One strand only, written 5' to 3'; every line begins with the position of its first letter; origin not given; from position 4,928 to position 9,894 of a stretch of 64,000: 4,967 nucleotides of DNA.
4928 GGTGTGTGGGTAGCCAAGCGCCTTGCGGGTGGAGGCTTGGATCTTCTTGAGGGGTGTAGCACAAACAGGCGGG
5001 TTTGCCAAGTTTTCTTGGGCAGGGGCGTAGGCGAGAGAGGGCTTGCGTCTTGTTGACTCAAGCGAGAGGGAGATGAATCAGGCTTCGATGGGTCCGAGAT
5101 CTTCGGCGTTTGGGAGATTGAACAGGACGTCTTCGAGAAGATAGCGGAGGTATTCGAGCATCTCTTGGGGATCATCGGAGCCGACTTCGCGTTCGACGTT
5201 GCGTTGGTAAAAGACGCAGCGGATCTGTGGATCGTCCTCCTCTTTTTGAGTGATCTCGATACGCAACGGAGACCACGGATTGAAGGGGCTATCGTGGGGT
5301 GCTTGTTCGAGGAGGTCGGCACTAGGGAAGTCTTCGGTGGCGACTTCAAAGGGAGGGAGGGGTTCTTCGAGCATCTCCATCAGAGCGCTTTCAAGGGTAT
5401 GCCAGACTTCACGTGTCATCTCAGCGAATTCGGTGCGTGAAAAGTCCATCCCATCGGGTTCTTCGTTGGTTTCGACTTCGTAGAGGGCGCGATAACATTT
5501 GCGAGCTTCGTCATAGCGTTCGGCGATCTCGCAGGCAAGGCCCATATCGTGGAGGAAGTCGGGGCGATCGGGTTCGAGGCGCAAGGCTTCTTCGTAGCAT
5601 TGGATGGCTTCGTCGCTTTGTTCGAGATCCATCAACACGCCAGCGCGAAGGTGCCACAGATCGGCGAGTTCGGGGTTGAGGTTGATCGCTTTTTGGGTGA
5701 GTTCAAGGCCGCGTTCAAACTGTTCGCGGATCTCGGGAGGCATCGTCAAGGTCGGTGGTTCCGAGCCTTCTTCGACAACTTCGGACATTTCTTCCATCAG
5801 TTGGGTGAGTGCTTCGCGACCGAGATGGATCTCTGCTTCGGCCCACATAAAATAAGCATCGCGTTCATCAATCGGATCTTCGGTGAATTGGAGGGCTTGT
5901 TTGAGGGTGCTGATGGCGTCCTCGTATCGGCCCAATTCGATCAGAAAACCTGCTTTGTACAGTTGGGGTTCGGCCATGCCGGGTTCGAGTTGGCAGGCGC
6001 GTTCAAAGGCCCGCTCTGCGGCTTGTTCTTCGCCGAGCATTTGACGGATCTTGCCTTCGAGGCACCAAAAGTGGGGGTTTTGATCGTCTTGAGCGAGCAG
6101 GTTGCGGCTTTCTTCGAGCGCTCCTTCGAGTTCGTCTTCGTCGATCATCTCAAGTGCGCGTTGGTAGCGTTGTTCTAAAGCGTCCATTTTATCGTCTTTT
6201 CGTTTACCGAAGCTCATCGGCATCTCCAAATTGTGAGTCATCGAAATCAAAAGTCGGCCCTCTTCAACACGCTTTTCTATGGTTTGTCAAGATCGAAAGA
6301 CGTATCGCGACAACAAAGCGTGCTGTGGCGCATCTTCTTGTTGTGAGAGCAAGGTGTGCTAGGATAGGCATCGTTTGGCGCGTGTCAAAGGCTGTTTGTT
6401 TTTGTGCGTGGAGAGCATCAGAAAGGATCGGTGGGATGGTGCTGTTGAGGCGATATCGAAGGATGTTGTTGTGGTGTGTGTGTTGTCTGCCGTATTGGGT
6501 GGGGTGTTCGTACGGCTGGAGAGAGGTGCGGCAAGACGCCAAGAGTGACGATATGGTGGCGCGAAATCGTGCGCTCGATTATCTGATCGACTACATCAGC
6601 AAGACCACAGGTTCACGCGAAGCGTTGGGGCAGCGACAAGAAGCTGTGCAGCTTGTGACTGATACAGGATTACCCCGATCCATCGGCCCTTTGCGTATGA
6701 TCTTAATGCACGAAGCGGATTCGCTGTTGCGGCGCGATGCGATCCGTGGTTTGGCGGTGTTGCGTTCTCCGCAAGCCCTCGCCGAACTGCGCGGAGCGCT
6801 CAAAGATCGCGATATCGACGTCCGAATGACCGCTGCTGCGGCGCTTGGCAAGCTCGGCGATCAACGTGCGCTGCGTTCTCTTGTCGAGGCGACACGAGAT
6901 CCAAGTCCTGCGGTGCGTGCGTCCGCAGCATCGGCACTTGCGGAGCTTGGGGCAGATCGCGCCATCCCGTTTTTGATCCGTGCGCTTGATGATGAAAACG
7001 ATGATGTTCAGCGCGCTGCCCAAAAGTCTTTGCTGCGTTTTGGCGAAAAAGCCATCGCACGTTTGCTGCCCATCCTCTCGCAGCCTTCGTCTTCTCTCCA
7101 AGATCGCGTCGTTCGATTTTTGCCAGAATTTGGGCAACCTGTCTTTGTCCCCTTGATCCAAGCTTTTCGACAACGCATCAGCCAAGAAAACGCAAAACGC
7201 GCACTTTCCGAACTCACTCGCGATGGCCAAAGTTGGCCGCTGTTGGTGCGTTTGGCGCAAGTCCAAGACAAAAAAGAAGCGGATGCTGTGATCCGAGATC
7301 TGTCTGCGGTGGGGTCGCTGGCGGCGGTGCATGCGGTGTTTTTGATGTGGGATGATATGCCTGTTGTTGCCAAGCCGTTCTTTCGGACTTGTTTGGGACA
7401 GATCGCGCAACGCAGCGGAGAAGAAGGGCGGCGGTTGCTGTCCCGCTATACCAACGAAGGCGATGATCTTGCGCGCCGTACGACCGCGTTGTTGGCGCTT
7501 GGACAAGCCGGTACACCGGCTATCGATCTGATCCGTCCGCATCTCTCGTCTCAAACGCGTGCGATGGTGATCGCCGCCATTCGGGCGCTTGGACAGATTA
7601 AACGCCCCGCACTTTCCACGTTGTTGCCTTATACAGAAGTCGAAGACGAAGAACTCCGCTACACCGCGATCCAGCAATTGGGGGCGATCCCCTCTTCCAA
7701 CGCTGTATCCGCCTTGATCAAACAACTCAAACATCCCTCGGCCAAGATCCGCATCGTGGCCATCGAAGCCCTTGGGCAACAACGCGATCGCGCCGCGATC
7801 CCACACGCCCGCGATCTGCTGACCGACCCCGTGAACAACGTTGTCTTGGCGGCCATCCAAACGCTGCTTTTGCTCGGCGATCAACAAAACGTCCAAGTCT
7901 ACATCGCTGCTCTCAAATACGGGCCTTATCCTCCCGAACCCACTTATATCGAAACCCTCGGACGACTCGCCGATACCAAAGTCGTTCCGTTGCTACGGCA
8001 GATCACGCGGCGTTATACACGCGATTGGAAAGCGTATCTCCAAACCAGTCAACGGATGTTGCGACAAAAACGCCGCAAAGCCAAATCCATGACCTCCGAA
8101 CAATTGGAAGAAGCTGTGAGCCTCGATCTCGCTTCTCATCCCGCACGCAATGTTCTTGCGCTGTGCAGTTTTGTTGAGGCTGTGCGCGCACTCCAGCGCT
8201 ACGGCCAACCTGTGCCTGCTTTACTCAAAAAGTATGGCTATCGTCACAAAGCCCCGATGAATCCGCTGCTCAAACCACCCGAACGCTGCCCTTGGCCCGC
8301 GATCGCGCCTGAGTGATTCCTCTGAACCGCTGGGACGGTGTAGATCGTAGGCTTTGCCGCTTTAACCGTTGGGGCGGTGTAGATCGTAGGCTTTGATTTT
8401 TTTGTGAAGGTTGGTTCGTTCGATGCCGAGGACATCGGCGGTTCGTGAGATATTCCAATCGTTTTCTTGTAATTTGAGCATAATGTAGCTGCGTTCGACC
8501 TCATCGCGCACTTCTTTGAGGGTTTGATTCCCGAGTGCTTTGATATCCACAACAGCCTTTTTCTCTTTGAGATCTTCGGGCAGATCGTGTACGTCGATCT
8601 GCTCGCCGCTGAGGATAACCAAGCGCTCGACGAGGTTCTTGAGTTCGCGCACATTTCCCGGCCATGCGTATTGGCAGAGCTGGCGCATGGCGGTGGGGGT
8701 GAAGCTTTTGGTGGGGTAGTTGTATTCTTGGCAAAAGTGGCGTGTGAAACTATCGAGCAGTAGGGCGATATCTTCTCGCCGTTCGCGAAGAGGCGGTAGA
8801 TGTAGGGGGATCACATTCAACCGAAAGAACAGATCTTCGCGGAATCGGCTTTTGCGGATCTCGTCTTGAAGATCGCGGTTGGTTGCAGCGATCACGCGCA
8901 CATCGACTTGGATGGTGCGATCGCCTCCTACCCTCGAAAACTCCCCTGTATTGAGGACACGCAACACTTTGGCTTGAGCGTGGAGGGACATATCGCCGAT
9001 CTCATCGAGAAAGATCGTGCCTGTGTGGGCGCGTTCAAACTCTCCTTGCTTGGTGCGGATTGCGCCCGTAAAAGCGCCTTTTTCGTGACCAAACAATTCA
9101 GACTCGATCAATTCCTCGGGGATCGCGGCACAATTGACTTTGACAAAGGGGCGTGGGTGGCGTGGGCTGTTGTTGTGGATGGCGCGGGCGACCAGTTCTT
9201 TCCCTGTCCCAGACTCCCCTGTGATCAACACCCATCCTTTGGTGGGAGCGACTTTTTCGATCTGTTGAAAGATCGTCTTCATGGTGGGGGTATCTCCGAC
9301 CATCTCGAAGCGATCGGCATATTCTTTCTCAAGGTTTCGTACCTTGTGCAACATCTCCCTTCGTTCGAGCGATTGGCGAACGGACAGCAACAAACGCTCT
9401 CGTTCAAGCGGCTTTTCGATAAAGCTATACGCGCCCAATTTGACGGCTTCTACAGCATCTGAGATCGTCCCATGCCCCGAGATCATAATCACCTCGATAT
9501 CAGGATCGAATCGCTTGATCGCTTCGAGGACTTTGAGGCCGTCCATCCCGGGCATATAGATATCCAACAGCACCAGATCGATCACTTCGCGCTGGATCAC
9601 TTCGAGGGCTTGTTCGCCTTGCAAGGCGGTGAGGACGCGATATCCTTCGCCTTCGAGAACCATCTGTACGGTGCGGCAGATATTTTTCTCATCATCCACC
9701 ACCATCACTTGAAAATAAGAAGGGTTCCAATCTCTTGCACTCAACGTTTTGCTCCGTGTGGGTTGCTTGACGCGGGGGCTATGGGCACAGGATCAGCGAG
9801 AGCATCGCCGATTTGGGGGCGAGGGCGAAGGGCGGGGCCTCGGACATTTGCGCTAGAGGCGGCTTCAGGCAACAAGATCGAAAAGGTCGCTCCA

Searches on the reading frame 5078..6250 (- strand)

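Call 9: search_protein_families(library=pfam, proteins=[window:5078-6250:-], max_evalue=0.001)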
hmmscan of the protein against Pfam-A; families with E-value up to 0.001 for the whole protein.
window:5078-6250:- (390 aa): 16 families
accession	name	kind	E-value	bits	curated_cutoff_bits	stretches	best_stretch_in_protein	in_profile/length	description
PF07719.23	TPR_2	-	4.8e-21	73.5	27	1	196-228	1-33/34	Tetratricopeptide repeat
PF00515.34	TPR_1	-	4e-18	64.8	27.8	1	196-228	1-33/34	Tetratricopeptide repeat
PF13181.12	TPR_8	-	5.6e-18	64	25.7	1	196-228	1-33/34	Tetratricopeptide repeat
PF13414.12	TPR_11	-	3.1e-17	62.4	26.8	1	206-239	4-37/42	TPR repeat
PF13428.12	TPR_14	-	1.5e-13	50.4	23.5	1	197-236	2-41/44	Tetratricopeptide repeat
PF13431.12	TPR_17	-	2e-13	49.9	24.4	0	218-250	1-33/34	Tetratricopeptide repeat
PF23914.1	TPR_CcmH_CycH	-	1.1e-12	48.5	42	1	21-123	11-117/158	Cytochrome c-type biogenesis protein H TPR domain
PF14559.12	TPR_19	-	3.9e-12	46.7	25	1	74-124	6-56/68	Tetratricopeptide repeat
PF13432.12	TPR_16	-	1.8e-11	44.7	32.7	1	205-257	6-58/65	Tetratricopeptide repeat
PF12895.13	ANAPC3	-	1.3e-09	38.7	27.2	0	176-222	37-82/82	Anaphase-promoting complex, cyclosome, subunit 3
PF13424.12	TPR_12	-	2.5e-09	37.6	30.1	1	195-258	2-73/77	Tetratricopeptide repeat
PF13429.12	TPR_15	-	6.8e-09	36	26.2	1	18-145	106-229/280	Tetratricopeptide repeat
PF13371.12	TPR_9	-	2.6e-07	31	35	1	175-231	8-64/73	Tetratricopeptide repeat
PF13176.12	TPR_7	-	1.2e-06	28.6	27.9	0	204-231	7-34/36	Tetratricopeptide repeat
PF25515.1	Arm_PDR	-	0.00031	21.3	27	0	102-160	13-73/145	Plastid division regulator ARM repeat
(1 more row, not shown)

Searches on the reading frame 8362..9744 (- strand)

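Call 9: search_protein_families(library=pfam, proteins=[window:8362-9744:-], max_evalue=0.001)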
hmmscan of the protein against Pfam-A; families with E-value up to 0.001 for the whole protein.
window:8362-9744:- (460 aa): 10 families
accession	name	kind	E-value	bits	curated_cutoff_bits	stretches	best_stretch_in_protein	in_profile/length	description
PF00158.32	Sigma54_activat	-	2.3e-73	245.8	20.2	1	148-314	1-167/168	Sigma-54 interaction domain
PF00072.30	Response_reg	-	8.4e-32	110.1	30.2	1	13-122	1-110/111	Response regulator receiver domain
PF25601.1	AAA_lid_14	-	1.9e-26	92.2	27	1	320-397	1-79/87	AAA+ ATPase lid domain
PF14532.12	Sigma54_activ_2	-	1.7e-22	80.6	25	1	149-319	1-138/138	Sigma-54 interaction domain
PF02954.25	HTH_8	-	1.4e-11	44.4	22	1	414-453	3-42/42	Bacterial regulatory protein, Fis family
PF00004.35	AAA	-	6.8e-08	33.5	21.2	1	172-308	1-130/131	ATPase family associated with various cellular activities (AAA)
PF07728.20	AAA_5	-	1.5e-06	28.7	22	1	172-291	2-124/139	AAA domain (dynein-related subfamily)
PF07724.20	AAA_2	-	1.3e-05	25.7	27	1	171-301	5-136/166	AAA domain (Cdc48 subfamily)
PF01078.27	Mg_chelatase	-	2.8e-05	24.1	20.3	0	227-289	93-157/207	Magnesium chelatase, subunit ChlI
PF13401.12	AAA_22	-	0.00073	20.3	27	0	168-207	4-43/130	AAA domain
